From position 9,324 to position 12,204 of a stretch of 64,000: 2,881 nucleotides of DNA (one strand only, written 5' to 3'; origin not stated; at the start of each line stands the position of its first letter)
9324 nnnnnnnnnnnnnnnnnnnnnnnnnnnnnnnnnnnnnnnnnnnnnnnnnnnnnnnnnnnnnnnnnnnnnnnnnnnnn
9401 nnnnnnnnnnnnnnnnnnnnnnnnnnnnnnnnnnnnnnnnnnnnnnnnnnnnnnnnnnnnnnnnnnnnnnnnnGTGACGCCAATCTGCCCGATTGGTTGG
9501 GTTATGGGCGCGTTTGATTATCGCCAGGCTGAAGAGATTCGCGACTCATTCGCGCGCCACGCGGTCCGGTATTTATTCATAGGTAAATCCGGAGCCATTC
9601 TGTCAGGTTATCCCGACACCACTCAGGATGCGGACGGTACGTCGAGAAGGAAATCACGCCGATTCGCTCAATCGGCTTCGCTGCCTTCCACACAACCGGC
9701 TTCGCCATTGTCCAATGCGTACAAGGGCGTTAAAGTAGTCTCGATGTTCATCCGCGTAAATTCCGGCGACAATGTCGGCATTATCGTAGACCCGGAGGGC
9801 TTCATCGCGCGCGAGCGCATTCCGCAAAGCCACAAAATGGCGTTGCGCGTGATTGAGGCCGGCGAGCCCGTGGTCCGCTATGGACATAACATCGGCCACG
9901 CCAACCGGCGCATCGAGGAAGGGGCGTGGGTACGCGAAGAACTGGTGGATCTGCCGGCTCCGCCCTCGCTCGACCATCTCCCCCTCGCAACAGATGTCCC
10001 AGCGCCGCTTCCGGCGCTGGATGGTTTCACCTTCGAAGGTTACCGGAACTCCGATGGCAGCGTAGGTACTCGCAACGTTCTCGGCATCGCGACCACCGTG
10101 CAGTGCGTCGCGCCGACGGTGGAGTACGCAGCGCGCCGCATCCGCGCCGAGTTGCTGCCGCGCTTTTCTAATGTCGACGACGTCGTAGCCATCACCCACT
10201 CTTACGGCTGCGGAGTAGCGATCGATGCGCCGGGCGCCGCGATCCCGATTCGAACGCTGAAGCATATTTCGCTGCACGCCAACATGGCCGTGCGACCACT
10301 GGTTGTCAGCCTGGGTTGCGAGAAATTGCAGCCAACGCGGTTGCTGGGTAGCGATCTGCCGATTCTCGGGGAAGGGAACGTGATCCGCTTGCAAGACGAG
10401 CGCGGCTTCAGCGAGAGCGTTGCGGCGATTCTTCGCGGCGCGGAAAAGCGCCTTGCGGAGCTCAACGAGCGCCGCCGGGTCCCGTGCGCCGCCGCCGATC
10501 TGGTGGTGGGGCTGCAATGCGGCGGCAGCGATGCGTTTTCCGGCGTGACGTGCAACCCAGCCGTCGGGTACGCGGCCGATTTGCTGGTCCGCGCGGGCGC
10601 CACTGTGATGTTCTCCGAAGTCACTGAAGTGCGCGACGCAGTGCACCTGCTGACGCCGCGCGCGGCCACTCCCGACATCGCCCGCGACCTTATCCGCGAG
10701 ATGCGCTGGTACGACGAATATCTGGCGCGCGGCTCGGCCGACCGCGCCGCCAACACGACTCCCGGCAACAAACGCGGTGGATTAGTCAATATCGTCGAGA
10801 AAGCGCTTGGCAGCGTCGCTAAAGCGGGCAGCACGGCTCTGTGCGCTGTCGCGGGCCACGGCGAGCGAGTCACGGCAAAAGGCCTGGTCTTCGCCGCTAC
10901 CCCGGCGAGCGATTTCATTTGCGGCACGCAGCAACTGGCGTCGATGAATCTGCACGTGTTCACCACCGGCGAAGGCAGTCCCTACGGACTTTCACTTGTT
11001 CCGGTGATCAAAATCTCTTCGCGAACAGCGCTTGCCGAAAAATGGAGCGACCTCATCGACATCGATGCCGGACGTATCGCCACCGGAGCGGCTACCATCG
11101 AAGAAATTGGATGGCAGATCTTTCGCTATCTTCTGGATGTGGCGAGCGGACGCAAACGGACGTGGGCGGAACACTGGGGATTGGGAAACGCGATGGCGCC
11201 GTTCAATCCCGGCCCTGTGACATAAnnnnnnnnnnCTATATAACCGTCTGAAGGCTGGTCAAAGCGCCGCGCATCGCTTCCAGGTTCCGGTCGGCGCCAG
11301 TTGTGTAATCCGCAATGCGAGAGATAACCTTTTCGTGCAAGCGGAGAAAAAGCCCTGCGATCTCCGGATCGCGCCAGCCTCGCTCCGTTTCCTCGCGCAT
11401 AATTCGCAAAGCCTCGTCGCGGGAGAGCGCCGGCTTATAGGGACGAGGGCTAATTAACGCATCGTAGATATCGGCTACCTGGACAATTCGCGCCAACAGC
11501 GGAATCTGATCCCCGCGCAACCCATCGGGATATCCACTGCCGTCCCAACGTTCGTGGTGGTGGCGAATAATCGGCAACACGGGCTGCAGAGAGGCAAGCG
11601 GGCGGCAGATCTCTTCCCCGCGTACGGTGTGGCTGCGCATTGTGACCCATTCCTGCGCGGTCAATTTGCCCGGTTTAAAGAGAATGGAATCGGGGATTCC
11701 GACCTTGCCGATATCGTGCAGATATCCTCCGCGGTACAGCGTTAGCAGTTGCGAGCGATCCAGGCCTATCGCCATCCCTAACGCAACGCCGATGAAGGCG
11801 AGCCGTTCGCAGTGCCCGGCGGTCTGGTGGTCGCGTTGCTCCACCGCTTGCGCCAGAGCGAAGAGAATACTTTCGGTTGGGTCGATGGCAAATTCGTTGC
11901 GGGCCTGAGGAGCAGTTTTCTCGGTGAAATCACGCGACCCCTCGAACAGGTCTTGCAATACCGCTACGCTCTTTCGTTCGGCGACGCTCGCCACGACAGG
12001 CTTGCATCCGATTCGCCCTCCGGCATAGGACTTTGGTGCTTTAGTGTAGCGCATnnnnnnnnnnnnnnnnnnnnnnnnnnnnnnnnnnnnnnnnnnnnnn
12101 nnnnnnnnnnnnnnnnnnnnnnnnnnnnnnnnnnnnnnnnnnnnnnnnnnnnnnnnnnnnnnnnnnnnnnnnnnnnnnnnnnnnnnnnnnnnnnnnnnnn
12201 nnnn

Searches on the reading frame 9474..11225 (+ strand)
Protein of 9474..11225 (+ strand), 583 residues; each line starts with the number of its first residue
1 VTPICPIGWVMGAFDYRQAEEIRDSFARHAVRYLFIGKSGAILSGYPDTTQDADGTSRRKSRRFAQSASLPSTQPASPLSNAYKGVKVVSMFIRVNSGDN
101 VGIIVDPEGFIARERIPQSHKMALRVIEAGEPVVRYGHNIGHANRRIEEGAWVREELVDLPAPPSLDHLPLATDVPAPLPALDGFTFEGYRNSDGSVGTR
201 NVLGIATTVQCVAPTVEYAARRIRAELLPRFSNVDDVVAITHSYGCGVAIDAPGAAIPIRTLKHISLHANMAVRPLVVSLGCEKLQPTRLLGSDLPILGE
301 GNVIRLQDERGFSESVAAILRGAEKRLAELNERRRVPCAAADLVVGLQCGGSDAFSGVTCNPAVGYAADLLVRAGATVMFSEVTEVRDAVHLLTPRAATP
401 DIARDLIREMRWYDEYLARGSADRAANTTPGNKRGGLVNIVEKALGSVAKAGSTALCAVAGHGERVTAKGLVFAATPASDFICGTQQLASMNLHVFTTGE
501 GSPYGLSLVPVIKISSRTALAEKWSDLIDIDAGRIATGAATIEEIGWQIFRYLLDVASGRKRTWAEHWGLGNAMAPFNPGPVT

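Call 76: search_protein_families(library=pfam, proteins=[window:9474-11225:+], max_evalue=0.00001)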
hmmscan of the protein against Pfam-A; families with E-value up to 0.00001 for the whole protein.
window:9474-11225:+ (583 aa): 2 families
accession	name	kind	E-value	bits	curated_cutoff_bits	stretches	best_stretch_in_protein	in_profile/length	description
PF20629.2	GD_AH_C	-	8.1e-85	284.5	26.8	1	341-580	2-240/242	D-galactarate/Altronate dehydratase, C-terminal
PF04295.18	GD_AH_second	-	2.2e-31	109.2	27.3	1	189-331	1-136/136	D-galactarate dehydratase/Altronate hydrolase, second domain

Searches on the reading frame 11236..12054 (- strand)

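Call 76: search_protein_families(library=pfam, proteins=[window:11236-12054:-], max_evalue=0.00001)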
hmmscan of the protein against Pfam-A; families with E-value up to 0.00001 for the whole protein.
window:11236-12054:- (272 aa): 2 families
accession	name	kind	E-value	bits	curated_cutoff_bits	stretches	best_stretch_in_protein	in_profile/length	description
PF13487.12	HD_5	-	5.2e-38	130.9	27.2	1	67-232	3-170/170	HD domain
PF01966.28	HD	-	1e-23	84.2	22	1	79-199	2-115/116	HD domain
